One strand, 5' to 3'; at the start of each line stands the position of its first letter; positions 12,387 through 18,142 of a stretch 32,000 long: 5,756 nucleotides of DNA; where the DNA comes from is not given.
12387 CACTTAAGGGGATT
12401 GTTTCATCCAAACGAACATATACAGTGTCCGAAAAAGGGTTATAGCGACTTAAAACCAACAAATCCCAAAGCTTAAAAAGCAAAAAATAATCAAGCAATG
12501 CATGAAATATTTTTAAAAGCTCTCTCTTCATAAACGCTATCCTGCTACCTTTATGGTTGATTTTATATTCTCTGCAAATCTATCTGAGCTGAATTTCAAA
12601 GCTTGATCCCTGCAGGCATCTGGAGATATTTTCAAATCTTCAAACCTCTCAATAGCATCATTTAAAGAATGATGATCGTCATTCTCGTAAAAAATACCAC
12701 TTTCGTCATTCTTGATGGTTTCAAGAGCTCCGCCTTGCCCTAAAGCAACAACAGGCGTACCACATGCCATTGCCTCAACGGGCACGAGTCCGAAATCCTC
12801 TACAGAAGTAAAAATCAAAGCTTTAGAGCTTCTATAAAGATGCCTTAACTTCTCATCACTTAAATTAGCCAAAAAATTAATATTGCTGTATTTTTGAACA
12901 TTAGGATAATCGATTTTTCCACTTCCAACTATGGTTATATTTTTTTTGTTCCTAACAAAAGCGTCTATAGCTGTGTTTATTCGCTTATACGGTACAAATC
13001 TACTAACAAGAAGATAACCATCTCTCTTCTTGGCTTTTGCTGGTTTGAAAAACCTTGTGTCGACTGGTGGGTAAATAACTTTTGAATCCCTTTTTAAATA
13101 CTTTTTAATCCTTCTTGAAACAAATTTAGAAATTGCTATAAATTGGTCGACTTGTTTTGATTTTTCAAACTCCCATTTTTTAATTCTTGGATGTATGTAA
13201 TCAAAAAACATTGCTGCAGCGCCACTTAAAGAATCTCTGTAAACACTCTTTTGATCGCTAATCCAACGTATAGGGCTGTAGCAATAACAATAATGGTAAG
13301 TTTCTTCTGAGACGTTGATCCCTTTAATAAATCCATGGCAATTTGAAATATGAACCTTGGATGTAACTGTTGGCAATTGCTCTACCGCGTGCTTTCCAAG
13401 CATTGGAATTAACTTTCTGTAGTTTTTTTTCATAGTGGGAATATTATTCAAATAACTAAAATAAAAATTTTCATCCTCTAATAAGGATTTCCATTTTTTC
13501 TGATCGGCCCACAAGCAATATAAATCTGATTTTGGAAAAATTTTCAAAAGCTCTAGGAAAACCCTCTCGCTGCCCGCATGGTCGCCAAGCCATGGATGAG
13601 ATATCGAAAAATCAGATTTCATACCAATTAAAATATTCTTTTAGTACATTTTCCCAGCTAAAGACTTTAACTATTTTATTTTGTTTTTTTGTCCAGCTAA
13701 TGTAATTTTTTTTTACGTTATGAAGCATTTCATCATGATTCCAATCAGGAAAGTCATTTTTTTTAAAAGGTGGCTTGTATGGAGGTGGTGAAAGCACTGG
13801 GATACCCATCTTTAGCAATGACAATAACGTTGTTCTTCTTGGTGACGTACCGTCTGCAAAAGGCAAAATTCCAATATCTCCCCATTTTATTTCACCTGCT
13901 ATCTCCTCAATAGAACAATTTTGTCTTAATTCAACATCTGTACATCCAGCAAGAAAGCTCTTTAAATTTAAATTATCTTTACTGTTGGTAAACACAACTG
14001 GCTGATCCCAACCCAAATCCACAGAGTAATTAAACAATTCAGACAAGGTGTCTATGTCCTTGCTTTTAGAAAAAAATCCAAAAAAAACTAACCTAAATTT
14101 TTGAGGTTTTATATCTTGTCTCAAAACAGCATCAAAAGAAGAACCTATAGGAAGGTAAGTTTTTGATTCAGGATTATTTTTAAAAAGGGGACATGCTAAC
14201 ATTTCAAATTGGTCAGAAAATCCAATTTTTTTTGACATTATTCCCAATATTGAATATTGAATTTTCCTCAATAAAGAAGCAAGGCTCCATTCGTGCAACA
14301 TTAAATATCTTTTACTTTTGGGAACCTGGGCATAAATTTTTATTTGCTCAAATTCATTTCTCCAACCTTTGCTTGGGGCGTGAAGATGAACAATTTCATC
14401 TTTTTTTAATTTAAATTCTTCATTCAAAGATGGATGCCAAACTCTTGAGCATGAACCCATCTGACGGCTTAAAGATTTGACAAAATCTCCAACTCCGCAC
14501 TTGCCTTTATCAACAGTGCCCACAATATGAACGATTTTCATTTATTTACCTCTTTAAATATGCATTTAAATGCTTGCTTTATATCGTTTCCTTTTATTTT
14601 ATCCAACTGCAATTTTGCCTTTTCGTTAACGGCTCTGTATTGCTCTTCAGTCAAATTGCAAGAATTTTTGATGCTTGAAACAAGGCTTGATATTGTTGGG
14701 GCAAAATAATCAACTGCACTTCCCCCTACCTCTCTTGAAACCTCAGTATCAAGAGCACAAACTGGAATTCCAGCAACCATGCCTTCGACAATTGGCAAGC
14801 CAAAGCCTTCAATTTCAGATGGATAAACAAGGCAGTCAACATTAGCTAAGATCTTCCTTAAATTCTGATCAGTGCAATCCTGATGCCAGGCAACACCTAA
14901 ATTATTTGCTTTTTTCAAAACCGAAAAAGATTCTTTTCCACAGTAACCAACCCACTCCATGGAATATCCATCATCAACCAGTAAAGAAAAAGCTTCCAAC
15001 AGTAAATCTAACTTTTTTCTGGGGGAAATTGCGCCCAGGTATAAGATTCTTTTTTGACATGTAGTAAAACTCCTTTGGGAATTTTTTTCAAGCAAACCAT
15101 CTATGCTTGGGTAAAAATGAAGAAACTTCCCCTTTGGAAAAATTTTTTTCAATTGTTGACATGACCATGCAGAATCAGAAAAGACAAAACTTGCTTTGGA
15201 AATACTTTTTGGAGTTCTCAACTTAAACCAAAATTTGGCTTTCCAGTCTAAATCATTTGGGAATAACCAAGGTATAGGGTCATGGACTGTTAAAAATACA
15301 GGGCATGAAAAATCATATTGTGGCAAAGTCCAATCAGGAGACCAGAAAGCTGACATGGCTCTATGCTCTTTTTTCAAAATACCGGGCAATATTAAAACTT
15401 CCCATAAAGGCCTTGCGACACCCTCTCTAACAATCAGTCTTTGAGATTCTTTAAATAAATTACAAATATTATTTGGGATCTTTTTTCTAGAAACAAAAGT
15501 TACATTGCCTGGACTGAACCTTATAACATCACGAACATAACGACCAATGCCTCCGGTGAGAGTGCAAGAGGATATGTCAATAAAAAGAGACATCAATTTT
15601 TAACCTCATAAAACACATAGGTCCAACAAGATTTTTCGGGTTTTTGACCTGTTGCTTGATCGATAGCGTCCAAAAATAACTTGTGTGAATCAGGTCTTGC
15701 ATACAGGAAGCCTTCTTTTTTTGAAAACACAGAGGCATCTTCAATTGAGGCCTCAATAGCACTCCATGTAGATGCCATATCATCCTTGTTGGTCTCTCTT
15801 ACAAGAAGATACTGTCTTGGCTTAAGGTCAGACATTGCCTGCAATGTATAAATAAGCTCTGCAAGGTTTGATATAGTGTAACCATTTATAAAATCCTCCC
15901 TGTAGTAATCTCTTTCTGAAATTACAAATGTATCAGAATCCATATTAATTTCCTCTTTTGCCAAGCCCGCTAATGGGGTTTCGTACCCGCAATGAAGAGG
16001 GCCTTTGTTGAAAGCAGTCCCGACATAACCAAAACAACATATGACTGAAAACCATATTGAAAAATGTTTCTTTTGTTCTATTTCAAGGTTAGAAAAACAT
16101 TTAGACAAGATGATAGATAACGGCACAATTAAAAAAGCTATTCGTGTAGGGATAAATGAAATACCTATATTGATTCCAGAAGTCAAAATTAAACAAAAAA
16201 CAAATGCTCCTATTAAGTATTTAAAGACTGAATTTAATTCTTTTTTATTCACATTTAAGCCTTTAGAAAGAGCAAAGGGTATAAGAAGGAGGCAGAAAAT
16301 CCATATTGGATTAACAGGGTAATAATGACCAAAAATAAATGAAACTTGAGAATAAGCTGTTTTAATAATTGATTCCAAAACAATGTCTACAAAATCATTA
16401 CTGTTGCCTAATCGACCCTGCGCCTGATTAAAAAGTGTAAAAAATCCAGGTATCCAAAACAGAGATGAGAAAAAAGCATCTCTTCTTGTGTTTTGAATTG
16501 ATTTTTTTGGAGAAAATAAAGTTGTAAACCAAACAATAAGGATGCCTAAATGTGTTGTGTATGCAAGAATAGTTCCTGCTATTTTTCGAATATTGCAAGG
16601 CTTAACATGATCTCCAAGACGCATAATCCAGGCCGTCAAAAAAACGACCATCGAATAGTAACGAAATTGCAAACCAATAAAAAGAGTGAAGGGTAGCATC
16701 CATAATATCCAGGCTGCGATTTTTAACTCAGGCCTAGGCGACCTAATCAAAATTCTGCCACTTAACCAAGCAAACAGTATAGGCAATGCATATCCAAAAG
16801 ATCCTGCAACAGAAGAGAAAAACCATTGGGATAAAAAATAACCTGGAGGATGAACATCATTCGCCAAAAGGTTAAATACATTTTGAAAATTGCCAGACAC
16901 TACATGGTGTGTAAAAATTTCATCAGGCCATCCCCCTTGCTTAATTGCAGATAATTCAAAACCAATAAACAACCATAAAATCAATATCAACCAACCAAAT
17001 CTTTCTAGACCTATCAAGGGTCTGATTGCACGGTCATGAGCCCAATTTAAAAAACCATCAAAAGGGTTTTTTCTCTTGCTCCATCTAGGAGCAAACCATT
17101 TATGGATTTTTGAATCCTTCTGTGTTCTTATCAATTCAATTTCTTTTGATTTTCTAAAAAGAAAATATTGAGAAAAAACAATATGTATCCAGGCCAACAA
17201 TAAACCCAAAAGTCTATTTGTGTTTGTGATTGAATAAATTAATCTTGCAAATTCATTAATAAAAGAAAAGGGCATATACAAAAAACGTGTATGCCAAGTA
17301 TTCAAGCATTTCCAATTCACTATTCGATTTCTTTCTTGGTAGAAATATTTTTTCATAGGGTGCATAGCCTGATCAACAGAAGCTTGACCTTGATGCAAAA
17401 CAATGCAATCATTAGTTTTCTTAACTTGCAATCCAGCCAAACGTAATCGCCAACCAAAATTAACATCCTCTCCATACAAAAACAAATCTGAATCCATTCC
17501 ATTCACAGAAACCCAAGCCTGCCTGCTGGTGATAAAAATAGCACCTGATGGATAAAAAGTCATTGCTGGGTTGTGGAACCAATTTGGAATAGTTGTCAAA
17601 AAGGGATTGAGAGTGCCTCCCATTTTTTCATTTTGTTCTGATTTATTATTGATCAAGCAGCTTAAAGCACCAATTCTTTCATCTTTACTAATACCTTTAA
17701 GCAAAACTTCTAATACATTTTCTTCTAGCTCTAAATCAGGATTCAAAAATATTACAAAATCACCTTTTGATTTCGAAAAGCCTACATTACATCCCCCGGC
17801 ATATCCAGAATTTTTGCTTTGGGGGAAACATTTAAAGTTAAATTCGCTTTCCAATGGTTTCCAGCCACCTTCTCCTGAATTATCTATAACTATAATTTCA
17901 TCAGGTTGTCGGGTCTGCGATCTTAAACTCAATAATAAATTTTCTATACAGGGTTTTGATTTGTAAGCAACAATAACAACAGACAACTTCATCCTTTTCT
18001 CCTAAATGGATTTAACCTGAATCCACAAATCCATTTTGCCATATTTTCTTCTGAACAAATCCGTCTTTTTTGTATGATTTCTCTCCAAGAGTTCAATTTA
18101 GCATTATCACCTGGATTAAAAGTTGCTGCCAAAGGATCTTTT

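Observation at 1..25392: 25-kb co-directional array fusing type IV pilus genes, MoxR/DUF58/transglutaminase, a glycan-assembly cluster and two lipoproteins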

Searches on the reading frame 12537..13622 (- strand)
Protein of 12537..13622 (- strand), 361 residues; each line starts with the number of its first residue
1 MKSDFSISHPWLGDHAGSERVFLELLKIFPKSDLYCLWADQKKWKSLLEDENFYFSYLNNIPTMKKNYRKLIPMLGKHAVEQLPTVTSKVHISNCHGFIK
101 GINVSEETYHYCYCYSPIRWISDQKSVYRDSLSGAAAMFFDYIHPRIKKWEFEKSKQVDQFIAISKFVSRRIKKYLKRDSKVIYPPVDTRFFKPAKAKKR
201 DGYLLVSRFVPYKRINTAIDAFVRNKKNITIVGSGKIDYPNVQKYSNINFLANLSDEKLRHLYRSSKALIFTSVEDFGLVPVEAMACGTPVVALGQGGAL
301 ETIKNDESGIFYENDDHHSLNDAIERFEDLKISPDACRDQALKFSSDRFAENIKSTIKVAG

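Call 3: search_protein_families(library=pfam, proteins=[window:12537-13622:-])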
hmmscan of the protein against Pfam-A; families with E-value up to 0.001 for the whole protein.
window:12537-13622:- (361 aa): 5 families
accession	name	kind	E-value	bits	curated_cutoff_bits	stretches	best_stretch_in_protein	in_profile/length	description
PF00534.26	Glycos_transf_1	-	5.5e-27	94.8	26.4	1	190-342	5-170/172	Glycosyl transferases group 1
PF13692.12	Glyco_trans_1_4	-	1.7e-18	67.7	27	1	204-326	5-138/142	Glycosyl transferases group 1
PF20706.3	GT4-conflict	-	1.4e-06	28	26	1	256-306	272-323/385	Family 4 Glycosyltransferase in conflict systems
PF13524.12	Glyco_trans_1_2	-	3.1e-05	24.4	25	1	224-328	10-112/144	Glycosyl transferase-like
PF13439.12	Glyco_transf_4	-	0.00036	21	28.5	1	143-190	119-169/170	Glycosyltransferase Family 4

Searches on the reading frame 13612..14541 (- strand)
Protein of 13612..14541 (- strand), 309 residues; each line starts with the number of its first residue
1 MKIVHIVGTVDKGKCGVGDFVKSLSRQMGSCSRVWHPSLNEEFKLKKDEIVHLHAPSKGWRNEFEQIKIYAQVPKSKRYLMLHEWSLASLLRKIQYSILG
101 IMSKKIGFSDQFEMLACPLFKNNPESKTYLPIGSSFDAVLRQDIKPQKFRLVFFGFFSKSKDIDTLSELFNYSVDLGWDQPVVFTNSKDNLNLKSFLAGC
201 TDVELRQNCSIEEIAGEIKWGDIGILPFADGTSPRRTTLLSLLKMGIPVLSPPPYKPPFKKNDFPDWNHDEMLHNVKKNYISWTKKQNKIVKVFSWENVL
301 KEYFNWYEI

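Call 5: search_protein_families(library=pfam, proteins=[window:13612-14541:-])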
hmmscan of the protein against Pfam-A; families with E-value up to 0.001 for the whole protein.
window:13612-14541:- (309 aa): 0 families

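Call 26: search_protein_families(library=ncbifam, proteins=[window:13612-14541:-], max_evalue=0.01)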
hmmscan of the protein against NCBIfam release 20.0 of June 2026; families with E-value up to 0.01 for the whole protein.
window:13612-14541:- (309 aa): 0 families

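Call 40: search_protein_families(library=pfam, proteins=[window:13612-14541:-], max_evalue=10)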
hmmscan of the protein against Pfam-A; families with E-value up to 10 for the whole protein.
window:13612-14541:- (309 aa): 0 families

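Call 85: search_protein_families(library=padloc, proteins=[window:13612-14541:-], max_evalue=0.001)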
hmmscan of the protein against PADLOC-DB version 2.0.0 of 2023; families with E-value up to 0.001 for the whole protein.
window:13612-14541:- (309 aa): 0 families

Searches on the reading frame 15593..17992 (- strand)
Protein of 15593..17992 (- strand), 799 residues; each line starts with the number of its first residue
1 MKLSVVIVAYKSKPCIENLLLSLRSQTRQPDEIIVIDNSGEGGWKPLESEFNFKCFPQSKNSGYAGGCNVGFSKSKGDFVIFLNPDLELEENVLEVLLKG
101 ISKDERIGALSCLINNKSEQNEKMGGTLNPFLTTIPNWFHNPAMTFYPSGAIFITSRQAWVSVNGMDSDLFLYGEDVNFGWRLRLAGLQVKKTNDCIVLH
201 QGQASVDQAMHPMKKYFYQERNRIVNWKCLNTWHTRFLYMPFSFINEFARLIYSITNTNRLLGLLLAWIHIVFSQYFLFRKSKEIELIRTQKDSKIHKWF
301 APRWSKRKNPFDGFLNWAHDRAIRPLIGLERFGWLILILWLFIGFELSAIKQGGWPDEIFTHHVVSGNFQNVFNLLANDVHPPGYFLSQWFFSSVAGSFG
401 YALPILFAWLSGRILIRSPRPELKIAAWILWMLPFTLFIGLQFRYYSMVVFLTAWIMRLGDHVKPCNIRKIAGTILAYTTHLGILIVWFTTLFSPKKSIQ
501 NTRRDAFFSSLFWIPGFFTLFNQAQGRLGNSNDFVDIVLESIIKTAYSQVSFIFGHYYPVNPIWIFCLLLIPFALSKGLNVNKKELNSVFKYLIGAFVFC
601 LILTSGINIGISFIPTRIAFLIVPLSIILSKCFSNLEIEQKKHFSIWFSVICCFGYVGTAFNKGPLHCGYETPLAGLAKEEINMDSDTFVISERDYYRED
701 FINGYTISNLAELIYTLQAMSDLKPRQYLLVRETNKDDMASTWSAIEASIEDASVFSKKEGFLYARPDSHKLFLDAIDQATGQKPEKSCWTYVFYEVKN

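Call 5: search_protein_families(library=pfam, proteins=[window:15593-17992:-])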
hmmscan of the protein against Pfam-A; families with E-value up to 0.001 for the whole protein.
window:15593-17992:- (799 aa): 3 families
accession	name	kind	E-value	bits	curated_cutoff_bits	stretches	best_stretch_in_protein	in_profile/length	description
PF00535.33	Glycos_transf_2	-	1.8e-21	77.3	23.3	1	4-151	1-157/168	Glycosyl transferase family 2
PF13632.12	Glyco_trans_2_3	-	0.00011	22.6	27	1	141-268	65-195/198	Glycosyl transferase family group 2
PF13641.12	Glyco_tranf_2_3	-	0.00042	20.8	27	0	3-209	3-220/230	Glycosyltransferase like family 2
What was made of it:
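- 15593..17992 (-): Bifunctional glycosyltransferase. N-terminal GT2 (residues 1-~250) is fused to a C-terminal multi-TM GT-C (PMT_2-like) domain carrying WPDEIFT and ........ motifs. GT2 1.8e-21 (call 5).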

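Call 26: search_protein_families(library=ncbifam, proteins=[window:15593-17992:-], max_evalue=0.01)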
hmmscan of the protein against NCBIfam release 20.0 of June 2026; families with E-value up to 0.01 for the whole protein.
window:15593-17992:- (799 aa): 12 families
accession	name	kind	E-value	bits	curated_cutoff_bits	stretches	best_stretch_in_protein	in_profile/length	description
NF041875.1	EPS_EpsD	equivalog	3.4e-12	46.4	370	1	3-211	1-218/325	exopolysaccharide biosynthesis glycosyltransferase EpsD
TIGR03965.1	mycofact_glyco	equivalog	7.3e-11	41.6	280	1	4-218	77-296/467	mycofactocin biosynthesis glycosyltransferase MftF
TIGR04283.1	glyco_like_mftF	equivalog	5.8e-08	32.6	182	1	3-122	1-119/221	TIGR04283 family arsenosugar biosynthesis glycosyltransferase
TIGR03937.1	PgaC_IcaA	equivalog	1.3e-07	30.9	422.3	1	3-191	47-241/407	poly-beta-1,6-N-acetyl-D-glucosamine synthase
NF050050.1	ProtGlycPglI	equivalog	5.9e-07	29.2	500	1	2-126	3-133/306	GalNAc(5)-diNAcBac-PP-undecaprenol beta-1,3-glucosyltransferase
NF050113.1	gal_furan_GlfT1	equivalog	2.2e-06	27.2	330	1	5-202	3-208/290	galactofuranosyltransferase GlfT1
TIGR01556.1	rhamnosyltran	subfamily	3.1e-06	26.6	200.55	1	14-224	5-233/281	rhamnosyltransferase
NF038299.1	EPS_HpsN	equivalog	1.1e-05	24.6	425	1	2-167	2-169/317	hormogonium polysaccharide biosynthesis glycosyltransferase HpsN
NF007482.0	PRK10073.1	equivalog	1.8e-05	23.9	423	1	2-106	7-114/334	glycosyltransferase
NF047683.1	TeichurnBiosyTuaG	equivalog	3.2e-05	23.7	400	1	3-104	8-114/252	teichuronic acid biosynthesis protein TuaG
NF038302.1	EPS_HpsE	equivalog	3.6e-05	22.9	300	1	1-170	1-192/307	hormogonium polysaccharide biosynthesis glycosyltransferase HpsE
TIGR04009.1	wcaE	equivalog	0.0014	17.9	369.2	1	1-96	1-102/248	colanic acid biosynthesis glycosyltransferase WcaE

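Call 41: search_solved_structures(query=window:15593-17992:-, max_evalue=1)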
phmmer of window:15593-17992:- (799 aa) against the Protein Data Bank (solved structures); distinct sequences matched with E-value up to 1: 15.
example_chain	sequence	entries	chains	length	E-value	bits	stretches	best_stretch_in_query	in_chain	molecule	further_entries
5mlz_A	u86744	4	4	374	0.00052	21.1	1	1-107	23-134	Dolichol monophosphate mannose synthase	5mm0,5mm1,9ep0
22ao_A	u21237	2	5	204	0.002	19.2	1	5-100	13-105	GmaR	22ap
5tze_C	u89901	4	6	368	0.01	16.9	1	1-94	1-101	Glycosyl transferase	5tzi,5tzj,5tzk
6p61_A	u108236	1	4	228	0.011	16.8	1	3-112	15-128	Glycosyltransferase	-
5tz8_A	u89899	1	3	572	0.021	15.8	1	1-94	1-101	Glycosyl transferase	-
3bcv_A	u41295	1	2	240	0.03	15.3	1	2-91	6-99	Putative glycosyltransferase protein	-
9omm_A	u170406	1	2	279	0.034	15.1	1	3-122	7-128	Glycosyltransferase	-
9omh_A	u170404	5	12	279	0.034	15.1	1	3-122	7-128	Glycosyltransferase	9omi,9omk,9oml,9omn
9omj_A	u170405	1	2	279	0.034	15.1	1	3-122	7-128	Glycosyltransferase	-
6h1j_A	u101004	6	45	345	0.044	14.8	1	2-98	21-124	Probable ss-1,3-N-acetylglucosaminyltransferase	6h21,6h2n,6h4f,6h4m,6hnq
8vh7_A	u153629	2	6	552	0.28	12.1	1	3-91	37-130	Heparosan synthase B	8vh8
8viw_A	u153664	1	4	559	0.29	12.1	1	3-91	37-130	Heparosan synthase B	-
2z87_A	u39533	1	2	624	0.29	12.1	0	114-202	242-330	Chondroitin synthase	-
2z86_A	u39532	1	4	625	0.29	12.1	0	114-202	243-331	Chondroitin synthase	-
5hea_A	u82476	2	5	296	0.39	11.6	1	3-119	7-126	Putative glycosyltransferase (GalT1)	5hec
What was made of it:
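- Closest known: Two-component polyprenyl-phosphate glycosylation systems. Same: The best PDB match of the GT2 part is a dolichol-phosphate mannose synthase (5mlz, E 5e-4; call 41).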

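Call 53: predict_structure(alignment_id=A2)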
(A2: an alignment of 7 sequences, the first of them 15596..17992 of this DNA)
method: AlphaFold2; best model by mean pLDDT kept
length: 799 residues; sequences in the alignment: 7
mean_pLDDT: 38.8   pTM: 0.29
mean pLDDT of the five models: 38.8, 38.4, 37.4, 36.7, 36.5
residues with pLDDT >= 90: 0; 70-90: 42; 50-70: 120; < 50: 637
segments of 3 or more residues with pLDDT < 50: 1-3, 59-78, 83-264, 266-572, 575-581, 595-672, 695-702, 709-715, 769-774, 776-784
pLDDT, mean of each block of 10 residues (from residue 1): 54 62 63 67 70 67 32 40 46 40 28 22 22 27 27 22 23 23 23 22 25 38 33 30 38 45 45 41 35 28 26 32 30 34 31 23 23 26 29 32 38 35 39 31 29 29 28 32 30 29 30 26 25 32 27 25 44 46 51 47 35 29 36 43 45 35 32 55 65 50 47 49 67 60 69 69 55 47 50 72
secondary structure, 60 per line:
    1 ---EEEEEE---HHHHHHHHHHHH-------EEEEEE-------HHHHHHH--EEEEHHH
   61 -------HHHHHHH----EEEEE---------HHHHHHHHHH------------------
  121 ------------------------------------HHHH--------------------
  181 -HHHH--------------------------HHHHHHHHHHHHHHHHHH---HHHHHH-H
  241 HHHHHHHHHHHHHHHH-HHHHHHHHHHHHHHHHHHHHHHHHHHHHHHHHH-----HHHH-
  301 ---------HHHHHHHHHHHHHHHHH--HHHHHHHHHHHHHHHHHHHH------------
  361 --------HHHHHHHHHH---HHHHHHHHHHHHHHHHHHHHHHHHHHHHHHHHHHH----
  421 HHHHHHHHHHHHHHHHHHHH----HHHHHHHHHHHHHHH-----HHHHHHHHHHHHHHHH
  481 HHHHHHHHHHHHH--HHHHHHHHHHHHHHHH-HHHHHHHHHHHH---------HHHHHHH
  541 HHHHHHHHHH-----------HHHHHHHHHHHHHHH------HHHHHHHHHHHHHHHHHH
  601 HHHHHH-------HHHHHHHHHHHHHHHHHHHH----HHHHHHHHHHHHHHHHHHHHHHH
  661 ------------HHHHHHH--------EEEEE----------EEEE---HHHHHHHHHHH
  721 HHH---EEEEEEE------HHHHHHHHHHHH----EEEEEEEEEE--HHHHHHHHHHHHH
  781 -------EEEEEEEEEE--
elements in order (helices of 4 or more, strands of 3 or more residues): E4-9 H13-24 E32-37 H45-51 E54-57 H68-74 E79-83 H93-102 H157-160 H182-185 H212-229 H233-238 H240-256 H258-290 H296-299 H310-326 H329-348 H369-378 H382-416 H421-440 H445-459 H465-493 H496-511 H513-524 H534-550 H562-576 H583-606 H614-633 H638-660 H673-679 E688-692 E703-706 H710-723 E727-733 H740-751 E756-765 H768-780 E788-797
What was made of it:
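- On GT-C glycosyltransferases (PMT_2 / GT39-GT83-like): The AlphaFold model has pLDDT 38.8 and is unusable for fold comparison (call 53).
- Tried and rejected: The GT2–GT-C protein used a 7-sequence alignment and gave pLDDT 38.8 (call 53).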
